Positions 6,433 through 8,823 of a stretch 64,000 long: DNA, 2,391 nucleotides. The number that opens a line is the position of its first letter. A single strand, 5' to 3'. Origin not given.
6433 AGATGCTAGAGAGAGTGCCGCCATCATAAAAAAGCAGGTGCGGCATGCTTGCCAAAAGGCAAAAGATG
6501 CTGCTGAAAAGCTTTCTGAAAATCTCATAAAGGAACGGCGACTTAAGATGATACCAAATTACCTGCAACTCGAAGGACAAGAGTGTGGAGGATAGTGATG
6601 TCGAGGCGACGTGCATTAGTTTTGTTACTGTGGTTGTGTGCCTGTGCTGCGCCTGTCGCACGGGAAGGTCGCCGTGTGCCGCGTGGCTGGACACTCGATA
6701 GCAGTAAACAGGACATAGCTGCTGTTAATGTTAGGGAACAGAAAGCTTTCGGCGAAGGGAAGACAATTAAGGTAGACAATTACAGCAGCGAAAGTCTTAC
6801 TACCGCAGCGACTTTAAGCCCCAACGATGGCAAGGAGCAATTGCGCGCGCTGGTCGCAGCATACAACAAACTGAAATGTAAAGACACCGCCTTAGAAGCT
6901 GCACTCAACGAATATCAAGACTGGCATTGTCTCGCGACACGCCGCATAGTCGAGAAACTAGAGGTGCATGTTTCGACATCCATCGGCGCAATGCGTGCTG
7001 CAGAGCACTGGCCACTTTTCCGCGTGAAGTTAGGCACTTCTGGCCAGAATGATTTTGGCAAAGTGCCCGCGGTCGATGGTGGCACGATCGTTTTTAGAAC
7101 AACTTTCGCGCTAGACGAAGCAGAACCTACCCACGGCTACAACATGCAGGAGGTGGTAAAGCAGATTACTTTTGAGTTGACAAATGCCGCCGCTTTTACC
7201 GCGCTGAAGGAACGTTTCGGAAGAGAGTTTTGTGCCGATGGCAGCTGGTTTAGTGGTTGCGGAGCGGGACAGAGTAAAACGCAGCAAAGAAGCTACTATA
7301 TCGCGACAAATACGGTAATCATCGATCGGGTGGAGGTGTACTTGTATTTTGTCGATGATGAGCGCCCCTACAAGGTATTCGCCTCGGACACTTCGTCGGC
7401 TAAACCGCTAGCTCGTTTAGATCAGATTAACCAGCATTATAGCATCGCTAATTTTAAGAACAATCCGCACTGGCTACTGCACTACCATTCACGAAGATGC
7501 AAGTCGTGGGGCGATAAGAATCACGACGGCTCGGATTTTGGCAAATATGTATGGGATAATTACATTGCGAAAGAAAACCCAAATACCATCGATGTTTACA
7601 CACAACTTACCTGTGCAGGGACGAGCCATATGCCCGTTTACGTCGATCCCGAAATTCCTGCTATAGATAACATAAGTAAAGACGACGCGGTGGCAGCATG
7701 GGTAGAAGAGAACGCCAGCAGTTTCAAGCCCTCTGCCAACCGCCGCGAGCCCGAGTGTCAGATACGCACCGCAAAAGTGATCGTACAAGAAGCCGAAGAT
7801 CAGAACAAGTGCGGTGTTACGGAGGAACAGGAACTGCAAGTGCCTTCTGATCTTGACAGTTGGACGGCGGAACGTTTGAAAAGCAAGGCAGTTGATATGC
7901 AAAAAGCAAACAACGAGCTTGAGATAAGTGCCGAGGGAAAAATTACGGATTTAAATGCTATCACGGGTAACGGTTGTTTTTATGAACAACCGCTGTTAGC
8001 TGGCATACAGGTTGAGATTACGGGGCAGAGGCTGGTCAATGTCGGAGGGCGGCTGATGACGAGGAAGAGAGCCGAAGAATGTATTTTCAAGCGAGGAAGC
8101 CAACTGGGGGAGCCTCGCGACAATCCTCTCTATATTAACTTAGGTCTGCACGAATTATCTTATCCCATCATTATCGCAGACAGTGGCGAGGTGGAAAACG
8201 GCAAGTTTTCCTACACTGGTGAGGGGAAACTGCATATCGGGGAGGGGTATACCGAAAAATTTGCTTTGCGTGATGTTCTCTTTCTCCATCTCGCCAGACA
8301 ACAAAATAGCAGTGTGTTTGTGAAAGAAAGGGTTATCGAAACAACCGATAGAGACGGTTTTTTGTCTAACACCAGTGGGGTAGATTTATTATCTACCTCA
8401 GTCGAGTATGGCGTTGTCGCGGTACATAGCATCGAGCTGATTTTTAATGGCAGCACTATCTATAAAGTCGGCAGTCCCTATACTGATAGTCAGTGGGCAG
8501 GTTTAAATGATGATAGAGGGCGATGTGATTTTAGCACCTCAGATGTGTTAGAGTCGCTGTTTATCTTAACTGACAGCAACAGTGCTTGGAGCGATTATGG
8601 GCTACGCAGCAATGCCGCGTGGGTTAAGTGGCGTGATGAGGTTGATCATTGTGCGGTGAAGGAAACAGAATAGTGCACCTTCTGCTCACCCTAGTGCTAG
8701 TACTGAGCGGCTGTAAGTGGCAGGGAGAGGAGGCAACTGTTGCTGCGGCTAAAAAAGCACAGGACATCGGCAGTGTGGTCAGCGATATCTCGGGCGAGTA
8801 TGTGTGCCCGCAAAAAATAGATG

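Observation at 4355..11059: Translationally coupled five-gene operon of uncharacterised lipoproteins, including a paralogous pair with glycine-zipper C-terminal anchors: candidate novel envelope system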

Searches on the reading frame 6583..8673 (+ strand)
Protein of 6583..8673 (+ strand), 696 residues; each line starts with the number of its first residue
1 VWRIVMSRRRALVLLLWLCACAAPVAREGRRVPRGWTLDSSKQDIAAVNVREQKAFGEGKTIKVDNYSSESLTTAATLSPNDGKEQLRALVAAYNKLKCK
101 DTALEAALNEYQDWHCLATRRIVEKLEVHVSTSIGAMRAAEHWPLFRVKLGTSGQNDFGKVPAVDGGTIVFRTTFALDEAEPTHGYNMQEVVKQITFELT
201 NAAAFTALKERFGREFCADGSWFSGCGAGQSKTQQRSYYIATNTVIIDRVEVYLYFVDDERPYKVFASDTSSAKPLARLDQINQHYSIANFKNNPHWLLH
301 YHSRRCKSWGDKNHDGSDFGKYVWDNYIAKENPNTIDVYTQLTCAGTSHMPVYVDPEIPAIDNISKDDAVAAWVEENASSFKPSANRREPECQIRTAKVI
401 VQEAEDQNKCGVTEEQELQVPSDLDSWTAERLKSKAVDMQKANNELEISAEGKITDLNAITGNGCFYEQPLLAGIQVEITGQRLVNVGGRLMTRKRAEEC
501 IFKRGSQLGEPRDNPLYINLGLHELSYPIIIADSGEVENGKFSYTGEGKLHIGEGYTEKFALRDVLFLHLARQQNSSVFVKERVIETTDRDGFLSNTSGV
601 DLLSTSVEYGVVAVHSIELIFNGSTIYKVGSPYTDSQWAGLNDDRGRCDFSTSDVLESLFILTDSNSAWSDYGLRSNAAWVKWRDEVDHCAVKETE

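Call 3: search_protein_families(library=pfam, proteins=[window:6583-8673:+], max_evalue=1)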
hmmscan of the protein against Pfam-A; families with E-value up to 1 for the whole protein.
window:6583-8673:+ (696 aa): 0 families

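Call 4: search_protein_families(library=ncbifam, proteins=[window:6583-8673:+], max_evalue=1)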
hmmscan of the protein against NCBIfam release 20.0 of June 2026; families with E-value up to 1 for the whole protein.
window:6583-8673:+ (696 aa): 0 families

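Call 30: find_homologous_proteins(query=window:6583-8673:+, max_evalue=0.001)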
Query window:6583-8673:+ (696 aa): 15 proteins with E <= 0.001 among 8000 candidates.
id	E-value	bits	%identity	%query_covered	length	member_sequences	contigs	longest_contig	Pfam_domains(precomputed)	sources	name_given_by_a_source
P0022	0.0e+0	1600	100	99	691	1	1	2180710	-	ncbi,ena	-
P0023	3.9e-262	890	58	99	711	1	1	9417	-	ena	-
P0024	3.8e-259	880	58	99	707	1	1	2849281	-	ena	-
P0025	8.9e-256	869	57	99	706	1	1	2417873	-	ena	-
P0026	5.4e-203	694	47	98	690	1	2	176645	-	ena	-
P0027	2.4e-199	682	47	100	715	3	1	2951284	-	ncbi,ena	-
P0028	9.7e-197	674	47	96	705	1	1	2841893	-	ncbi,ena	-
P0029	2.0e-194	666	48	98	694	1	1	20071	-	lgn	-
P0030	1.4e-192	660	47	98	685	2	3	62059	-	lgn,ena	-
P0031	1.2e-191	657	46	98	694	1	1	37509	-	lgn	-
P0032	4.9e-184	632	45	96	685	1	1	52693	-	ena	-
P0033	6.5e-178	612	45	98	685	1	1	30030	-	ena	-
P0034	7.7e-175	601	45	98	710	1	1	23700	-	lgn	-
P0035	2.8e-166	573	42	96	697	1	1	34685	-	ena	-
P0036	5.0e-104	367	42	63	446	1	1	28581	-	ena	-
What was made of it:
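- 6598..8673 (+): g3: 691-aa lipoprotein (LCAC). In ORF numbering from 6583 it has a helical hairpin, a PLAT/LH2-like beta-sandwich (about aa 123-290, nt about 6949-7452), a helical region and a second beta domain. Call 30 (15 homologues).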

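Call 34: search_solved_structures(query=A2, max_evalue=10)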
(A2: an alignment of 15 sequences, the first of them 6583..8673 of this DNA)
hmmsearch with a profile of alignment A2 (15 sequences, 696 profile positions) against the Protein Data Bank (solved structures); distinct sequences matched with E-value up to 10: 2.
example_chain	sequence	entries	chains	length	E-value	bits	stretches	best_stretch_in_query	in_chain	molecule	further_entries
7pwf_Z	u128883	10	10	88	0.069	14.8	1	80-142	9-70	40S ribosomal protein S25 | Ribosomal protein S25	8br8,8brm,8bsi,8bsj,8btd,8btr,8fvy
3rp2_A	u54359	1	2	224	1.4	10.5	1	543-579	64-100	RAT MAST CELL PROTEASE II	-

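Call 35: search_protein_families(library=phrogs, proteins=[window:6583-8673:+], max_evalue=0.1)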
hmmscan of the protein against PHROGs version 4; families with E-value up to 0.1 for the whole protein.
window:6583-8673:+ (696 aa): 1 family
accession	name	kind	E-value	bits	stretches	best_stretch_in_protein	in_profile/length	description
phrog_1844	-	unknown function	0.06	14.5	0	199-256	32-91/98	unknown function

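Call 36: search_protein_families(library=padloc, proteins=[window:6583-8673:+], max_evalue=0.1)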
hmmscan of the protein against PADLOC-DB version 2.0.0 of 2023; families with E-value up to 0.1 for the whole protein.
window:6583-8673:+ (696 aa): 0 families

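Call 42: predict_structure(alignment_id=A2)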
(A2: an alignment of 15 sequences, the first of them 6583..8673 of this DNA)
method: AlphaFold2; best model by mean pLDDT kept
length: 696 residues; sequences in the alignment: 15
mean_pLDDT: 70.9   pTM: 0.69
mean pLDDT of the five models: 70.9, 68.0, 64.8, 60.7, 54.7
residues with pLDDT >= 90: 34; 70-90: 407; 50-70: 163; < 50: 92
segments of 3 or more residues with pLDDT < 50: 1-8, 17-78, 153-155, 345-349, 411-414, 691-696
pLDDT, mean of each block of 10 residues (from residue 1): 40 49 32 35 32 28 34 39 81 88 87 73 86 71 69 55 78 77 71 78 68 70 59 78 81 85 80 75 74 70 65 63 79 61 48 71 70 87 71 76 73 62 84 87 91 86 74 87 85 85 71 78 83 64 75 86 84 64 77 64 82 90 89 85 65 80 83 78 73 34
secondary structure, 60 per line:
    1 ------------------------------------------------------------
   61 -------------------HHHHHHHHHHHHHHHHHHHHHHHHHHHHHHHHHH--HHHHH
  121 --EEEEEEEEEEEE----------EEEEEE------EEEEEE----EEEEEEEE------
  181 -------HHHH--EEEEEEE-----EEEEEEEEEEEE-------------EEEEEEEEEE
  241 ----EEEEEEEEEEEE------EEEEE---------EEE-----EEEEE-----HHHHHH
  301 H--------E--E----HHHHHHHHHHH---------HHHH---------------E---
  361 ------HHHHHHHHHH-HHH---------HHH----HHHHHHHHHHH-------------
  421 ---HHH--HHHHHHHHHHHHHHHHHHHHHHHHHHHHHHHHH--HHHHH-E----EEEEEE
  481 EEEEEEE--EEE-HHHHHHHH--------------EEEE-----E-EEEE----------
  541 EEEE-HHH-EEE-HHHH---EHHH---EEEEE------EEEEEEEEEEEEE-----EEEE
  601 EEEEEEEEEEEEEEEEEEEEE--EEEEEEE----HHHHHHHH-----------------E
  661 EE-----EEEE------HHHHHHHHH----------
elements in order (helices of 4 or more, strands of 3 or more residues): H80-113 H116-120 E123-134 E145-150 E157-162 E167-174 H188-191 E194-200 E206-217 E231-240 E245-256 E263-267 E277-279 E285-289 H295-301 H318-328 H338-341 H367-376 H397-407 H429-461 H464-468 E475-487 E490-492 H494-501 E516-519 E527-530 E541-544 E550-552 H554-557 E568-572 E579-591 E597-621 E624-630 H635-642 E660-662 E668-671 H678-686
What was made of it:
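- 6598..8673 (+): AF2 pLDDT 71, pTM 0.69 (call 42).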

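Call 80: fold_search(model_id=the predicted structure, library=pdb)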
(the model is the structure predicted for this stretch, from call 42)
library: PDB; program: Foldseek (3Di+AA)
matches with E <= 10: 563; with E <= 0.001: 0
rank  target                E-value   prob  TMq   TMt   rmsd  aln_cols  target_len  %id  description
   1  2oxe_B                7.5e-03  1.00  0.12  0.19   4.9       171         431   10  Structure of the Human Pancreatic Lipase-related Protein 2 (released 2007-03-27)
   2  3fg3_B                8.8e-03  0.99  0.12  0.12  10.8       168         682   10  Crystal structure of Delta413-417:GS I805W LOX (released 2009-08-18)
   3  3fg4_A                9.3e-03  0.99  0.11  0.12  11.9       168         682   10  Crystal structure of Delta413-417:GS I805A LOX (released 2009-08-18)
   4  4qwt_A                1.4e-02  0.99  0.11  0.12  10.9       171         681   11  Anaerobic crystal structure of delta413-417:GS LOX in complex with arachidonate (released 2014-09-24)
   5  4qwt_B                1.5e-02  0.99  0.12  0.12  10.8       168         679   10  Anaerobic crystal structure of delta413-417:GS LOX in complex with arachidonate (released 2014-09-24)
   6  3fg1_D                1.8e-02  0.96  0.11  0.11  11.4       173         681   12  Crystal structure of Delta413-417:GS LOX (released 2009-08-18)
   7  2pvs_B                2.5e-02  0.84  0.09  0.13  13.5       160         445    9  Structure of human pancreatic lipase related protein 2 mutant N336Q (released 2007-12-18)
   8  3fg4_B                2.9e-02  0.98  0.11  0.12  11.0       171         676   11  Crystal structure of Delta413-417:GS I805A LOX (released 2009-08-18)
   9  3fg4_D                2.9e-02  0.97  0.11  0.11  12.2       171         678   10  Crystal structure of Delta413-417:GS I805A LOX (released 2009-08-18)
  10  3fg1_B                3.0e-02  0.97  0.11  0.12  11.1       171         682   10  Crystal structure of Delta413-417:GS LOX (released 2009-08-18)
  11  3fg3_D                3.0e-02  0.96  0.11  0.11  12.2       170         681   10  Crystal structure of Delta413-417:GS I805W LOX (released 2009-08-18)
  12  1kho_A                4.0e-02  0.99  0.14  0.24   5.3       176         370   10  Crystal Structure Analysis of Clostridium perfringens alpha-Toxin Isolated from Avian Strain SWCP (released 2002-06-19)
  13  1lox                  4.0e-02  0.97  0.12  0.13   8.4       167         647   10  RABBIT RETICULOCYTE 15-LIPOXYGENASE (released 1998-11-04)
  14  2pvs_A                4.0e-02  0.75  0.09  0.14  14.1       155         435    8  Structure of human pancreatic lipase related protein 2 mutant N336Q (released 2007-12-18)
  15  1w52                  4.9e-02  0.97  0.11  0.16   9.3       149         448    9  Crystal structure of a proteolyzed form of pancreatic lipase related protein 2 from horse (released 2006-07-12)
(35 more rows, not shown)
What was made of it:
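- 6598..8673 (+): Foldseek E 7.5e-3, prob 1.0 (call 80).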
